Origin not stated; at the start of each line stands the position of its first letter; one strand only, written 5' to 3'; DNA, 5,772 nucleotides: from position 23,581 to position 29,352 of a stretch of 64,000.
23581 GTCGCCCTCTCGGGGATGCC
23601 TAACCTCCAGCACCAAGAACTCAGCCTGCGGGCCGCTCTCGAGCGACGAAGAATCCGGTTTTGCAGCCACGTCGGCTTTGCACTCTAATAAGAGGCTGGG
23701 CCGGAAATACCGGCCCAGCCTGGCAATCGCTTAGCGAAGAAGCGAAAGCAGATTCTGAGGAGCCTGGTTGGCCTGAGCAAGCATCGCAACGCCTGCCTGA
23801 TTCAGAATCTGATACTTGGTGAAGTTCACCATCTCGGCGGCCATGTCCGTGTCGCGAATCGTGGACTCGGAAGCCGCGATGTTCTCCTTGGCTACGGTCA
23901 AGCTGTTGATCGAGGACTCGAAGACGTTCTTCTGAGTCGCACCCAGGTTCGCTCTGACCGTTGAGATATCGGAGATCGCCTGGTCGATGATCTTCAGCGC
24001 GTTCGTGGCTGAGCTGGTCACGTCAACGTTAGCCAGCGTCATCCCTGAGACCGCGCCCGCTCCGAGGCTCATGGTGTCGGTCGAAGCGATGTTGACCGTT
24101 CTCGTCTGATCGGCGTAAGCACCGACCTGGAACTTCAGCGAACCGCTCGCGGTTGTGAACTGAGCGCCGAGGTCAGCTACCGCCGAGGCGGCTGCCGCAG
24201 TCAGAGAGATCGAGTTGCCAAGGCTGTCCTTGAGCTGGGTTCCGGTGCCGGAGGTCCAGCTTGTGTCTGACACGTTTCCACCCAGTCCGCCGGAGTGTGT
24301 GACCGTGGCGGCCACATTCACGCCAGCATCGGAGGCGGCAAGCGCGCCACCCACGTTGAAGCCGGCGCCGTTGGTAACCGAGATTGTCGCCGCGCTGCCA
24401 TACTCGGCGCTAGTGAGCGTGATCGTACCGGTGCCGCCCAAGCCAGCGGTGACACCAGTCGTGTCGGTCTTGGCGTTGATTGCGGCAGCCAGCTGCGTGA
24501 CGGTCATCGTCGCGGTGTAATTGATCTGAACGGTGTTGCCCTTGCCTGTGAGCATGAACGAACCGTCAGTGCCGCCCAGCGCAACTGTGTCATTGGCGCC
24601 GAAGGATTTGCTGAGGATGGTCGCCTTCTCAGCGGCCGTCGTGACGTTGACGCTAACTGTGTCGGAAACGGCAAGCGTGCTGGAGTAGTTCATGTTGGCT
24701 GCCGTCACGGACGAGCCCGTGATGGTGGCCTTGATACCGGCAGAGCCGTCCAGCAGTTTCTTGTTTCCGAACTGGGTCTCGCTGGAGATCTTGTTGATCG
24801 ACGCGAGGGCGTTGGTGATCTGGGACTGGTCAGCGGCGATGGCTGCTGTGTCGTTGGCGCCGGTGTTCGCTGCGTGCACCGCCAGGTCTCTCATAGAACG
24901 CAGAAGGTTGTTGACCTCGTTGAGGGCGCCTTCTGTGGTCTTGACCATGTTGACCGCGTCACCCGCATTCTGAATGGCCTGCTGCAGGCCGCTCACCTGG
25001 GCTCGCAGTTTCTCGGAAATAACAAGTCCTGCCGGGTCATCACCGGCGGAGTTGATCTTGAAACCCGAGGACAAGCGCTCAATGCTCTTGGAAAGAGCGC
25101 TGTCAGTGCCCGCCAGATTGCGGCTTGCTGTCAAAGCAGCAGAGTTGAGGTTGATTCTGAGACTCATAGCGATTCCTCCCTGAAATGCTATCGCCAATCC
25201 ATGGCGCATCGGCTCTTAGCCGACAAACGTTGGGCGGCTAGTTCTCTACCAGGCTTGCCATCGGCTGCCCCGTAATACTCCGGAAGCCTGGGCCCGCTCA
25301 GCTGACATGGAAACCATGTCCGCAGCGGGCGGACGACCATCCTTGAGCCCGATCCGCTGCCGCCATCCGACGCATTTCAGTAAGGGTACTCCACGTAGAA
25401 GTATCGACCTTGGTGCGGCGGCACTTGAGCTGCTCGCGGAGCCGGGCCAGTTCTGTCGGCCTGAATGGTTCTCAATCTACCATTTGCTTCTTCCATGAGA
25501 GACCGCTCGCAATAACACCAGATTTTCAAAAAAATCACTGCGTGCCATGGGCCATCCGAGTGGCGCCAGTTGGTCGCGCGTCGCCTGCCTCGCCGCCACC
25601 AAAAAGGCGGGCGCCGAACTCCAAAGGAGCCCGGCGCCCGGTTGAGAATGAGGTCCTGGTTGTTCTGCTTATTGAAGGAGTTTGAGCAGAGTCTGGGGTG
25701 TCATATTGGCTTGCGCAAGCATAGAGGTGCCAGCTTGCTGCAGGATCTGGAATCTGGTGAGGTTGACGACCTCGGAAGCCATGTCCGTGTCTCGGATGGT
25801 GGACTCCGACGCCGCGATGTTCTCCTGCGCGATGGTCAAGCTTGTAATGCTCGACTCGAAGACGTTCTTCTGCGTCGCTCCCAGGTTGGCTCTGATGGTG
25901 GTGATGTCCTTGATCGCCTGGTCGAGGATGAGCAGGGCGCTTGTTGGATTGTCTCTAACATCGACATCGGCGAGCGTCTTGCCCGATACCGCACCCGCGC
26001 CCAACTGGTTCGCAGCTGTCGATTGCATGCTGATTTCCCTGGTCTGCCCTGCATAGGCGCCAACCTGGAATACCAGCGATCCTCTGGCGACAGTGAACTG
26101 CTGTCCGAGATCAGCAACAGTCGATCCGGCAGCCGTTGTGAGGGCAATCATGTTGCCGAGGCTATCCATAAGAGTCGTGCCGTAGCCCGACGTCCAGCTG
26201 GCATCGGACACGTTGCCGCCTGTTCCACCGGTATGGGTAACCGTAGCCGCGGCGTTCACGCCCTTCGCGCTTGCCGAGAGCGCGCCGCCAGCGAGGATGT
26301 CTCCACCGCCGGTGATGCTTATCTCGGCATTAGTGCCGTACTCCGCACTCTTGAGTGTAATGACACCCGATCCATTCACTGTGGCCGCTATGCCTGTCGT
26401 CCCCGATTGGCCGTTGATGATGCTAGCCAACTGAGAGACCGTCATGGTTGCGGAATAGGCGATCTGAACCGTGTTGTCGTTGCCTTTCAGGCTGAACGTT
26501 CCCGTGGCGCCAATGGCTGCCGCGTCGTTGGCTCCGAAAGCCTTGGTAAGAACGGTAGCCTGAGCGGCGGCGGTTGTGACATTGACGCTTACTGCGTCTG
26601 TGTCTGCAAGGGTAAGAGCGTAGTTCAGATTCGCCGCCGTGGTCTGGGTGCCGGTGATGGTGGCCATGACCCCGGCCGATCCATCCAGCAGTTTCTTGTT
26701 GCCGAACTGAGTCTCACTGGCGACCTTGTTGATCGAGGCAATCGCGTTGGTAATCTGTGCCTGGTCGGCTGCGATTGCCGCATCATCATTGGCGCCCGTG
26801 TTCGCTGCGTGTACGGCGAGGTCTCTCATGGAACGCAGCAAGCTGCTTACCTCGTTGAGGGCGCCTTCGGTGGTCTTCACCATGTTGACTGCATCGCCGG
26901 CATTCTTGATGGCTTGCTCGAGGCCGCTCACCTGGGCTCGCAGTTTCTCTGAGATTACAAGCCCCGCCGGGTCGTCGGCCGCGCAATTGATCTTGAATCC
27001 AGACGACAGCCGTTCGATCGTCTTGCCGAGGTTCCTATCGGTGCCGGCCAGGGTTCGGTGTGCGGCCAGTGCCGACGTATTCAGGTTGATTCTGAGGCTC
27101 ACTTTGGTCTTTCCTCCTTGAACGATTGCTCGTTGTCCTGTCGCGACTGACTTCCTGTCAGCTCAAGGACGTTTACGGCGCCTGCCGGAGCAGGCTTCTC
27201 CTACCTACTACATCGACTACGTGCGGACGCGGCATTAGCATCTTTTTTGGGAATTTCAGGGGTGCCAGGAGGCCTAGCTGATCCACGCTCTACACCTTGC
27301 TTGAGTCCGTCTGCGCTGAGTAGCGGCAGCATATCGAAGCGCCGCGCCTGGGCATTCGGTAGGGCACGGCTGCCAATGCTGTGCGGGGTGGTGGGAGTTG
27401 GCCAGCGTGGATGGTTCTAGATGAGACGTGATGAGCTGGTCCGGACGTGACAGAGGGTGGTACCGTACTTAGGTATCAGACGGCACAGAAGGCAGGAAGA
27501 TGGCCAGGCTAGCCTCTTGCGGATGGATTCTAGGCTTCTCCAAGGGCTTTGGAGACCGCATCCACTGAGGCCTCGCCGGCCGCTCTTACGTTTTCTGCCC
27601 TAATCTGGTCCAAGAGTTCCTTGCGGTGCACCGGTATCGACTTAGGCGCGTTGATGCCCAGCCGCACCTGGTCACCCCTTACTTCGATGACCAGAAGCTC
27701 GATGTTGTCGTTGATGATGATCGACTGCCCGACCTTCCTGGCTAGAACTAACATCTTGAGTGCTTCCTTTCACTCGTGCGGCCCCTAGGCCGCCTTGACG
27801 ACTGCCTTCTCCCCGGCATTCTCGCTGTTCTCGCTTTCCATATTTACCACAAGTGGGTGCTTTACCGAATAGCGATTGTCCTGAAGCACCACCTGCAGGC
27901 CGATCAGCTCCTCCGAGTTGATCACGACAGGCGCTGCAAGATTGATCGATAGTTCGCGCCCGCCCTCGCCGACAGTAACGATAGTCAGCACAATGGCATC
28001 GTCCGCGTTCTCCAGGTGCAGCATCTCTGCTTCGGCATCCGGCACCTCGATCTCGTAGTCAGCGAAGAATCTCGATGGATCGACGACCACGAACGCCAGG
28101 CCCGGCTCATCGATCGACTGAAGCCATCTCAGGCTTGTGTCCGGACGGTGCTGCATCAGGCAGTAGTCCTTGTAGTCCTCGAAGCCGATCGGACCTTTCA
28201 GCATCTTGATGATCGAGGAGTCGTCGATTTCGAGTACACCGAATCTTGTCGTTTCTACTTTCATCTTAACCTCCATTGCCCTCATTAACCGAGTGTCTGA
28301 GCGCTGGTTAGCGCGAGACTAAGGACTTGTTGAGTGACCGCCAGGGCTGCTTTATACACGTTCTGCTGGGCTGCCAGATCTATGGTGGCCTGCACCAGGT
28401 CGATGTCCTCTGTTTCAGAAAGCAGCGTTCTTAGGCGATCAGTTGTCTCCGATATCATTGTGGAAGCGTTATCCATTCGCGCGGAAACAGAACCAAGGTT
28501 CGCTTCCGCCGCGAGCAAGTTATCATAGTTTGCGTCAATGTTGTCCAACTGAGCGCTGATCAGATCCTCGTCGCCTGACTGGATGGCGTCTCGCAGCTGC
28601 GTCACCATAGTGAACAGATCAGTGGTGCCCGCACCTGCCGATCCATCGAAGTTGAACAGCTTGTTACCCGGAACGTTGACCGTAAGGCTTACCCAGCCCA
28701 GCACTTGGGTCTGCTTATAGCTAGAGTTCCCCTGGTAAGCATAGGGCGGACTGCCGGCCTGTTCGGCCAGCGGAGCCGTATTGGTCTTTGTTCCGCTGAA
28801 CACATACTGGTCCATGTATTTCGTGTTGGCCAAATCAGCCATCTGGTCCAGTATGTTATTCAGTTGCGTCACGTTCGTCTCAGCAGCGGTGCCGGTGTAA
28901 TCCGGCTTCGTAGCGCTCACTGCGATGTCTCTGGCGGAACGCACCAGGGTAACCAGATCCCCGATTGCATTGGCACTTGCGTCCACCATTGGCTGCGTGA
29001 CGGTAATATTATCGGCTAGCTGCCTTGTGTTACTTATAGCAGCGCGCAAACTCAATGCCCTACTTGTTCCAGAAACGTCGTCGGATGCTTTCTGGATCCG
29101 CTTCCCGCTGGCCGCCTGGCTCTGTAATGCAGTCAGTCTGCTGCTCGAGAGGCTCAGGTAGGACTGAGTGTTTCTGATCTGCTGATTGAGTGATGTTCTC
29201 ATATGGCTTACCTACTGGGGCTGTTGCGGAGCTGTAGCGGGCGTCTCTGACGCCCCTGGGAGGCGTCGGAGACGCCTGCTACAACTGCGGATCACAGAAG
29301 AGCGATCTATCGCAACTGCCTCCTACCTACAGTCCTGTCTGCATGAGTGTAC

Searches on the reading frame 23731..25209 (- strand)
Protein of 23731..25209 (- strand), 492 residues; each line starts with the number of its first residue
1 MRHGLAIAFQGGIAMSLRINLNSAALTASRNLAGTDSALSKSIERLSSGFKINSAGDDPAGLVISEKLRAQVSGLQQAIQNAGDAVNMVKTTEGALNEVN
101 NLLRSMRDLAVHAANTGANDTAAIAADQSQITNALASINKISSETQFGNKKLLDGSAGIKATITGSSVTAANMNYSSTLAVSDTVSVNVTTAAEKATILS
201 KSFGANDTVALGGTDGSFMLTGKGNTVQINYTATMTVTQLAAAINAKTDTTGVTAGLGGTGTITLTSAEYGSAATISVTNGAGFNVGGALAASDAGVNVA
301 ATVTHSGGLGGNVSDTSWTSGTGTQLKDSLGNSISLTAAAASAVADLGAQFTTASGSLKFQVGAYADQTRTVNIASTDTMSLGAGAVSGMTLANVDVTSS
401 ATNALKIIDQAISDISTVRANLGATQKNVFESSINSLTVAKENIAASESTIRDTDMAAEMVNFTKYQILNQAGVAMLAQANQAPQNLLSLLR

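Call 11: search_protein_families(library=pfam, proteins=[window:23731-25209:-], max_evalue=0.001)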
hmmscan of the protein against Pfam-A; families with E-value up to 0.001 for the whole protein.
window:23731-25209:- (492 aa): 3 families
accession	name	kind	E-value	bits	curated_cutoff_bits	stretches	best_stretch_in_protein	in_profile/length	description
PF00669.25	Flagellin_N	-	4.5e-33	114.7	26.6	1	19-156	1-137/139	Bacterial flagellin N-terminal helical region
PF00700.27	Flagellin_C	-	8.9e-26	90.5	23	1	405-491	1-86/86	Bacterial flagellin C-terminal helical region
PF07196.18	Flagellin_IN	-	1.7e-08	34.9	22.7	1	221-268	7-54/55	Flagellin hook IN motif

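Call 69: search_protein_families(library=pfam, proteins=[L009:1428-2732:+, P0104, P0110, P0112], max_evalue=0.1)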
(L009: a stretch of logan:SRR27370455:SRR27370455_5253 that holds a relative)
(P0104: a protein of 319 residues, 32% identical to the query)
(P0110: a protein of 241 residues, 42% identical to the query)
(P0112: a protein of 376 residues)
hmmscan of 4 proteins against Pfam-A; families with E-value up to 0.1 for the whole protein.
L009:1428-2732:+ (434 aa): 2 families
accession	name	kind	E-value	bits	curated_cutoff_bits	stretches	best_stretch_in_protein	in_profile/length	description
PF07660.19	STN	-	5e-26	90.6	28.4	4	71-109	13-50/52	Secretin and TonB N terminus short domain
PF16344.10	FecR_C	-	0.00033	21.1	24.4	0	155-191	29-66/70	FecR, C-terminal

P0104 (319 aa): 1 family
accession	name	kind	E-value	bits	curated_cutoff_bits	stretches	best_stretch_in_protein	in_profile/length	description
PF08808.17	RES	-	0.018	15.5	23.2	1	188-279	65-144/157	RES domain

P0110 (241 aa): 2 families
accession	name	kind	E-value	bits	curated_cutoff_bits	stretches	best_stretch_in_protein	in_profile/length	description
PF11837.13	INV_N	-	0.0092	16.9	27.8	1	60-120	6-63/109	Beta-fructofuranosidase, N-terminal domain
PF13490.11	zf-HC2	-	0.014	16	22.2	1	3-36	1-34/35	Putative zinc-finger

P0112 (376 aa): 0 families

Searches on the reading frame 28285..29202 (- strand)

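Call 11: search_protein_families(library=pfam, proteins=[window:28285-29202:-], max_evalue=0.001)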
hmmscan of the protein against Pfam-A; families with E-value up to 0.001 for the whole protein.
window:28285-29202:- (305 aa): 2 families
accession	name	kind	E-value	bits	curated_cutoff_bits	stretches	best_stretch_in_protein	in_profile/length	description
PF00669.25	Flagellin_N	-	6.1e-15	55.9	26.6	1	6-140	4-139/139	Bacterial flagellin N-terminal helical region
PF00700.27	Flagellin_C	-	7.2e-06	26.7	23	1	219-293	1-75/86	Bacterial flagellin C-terminal helical region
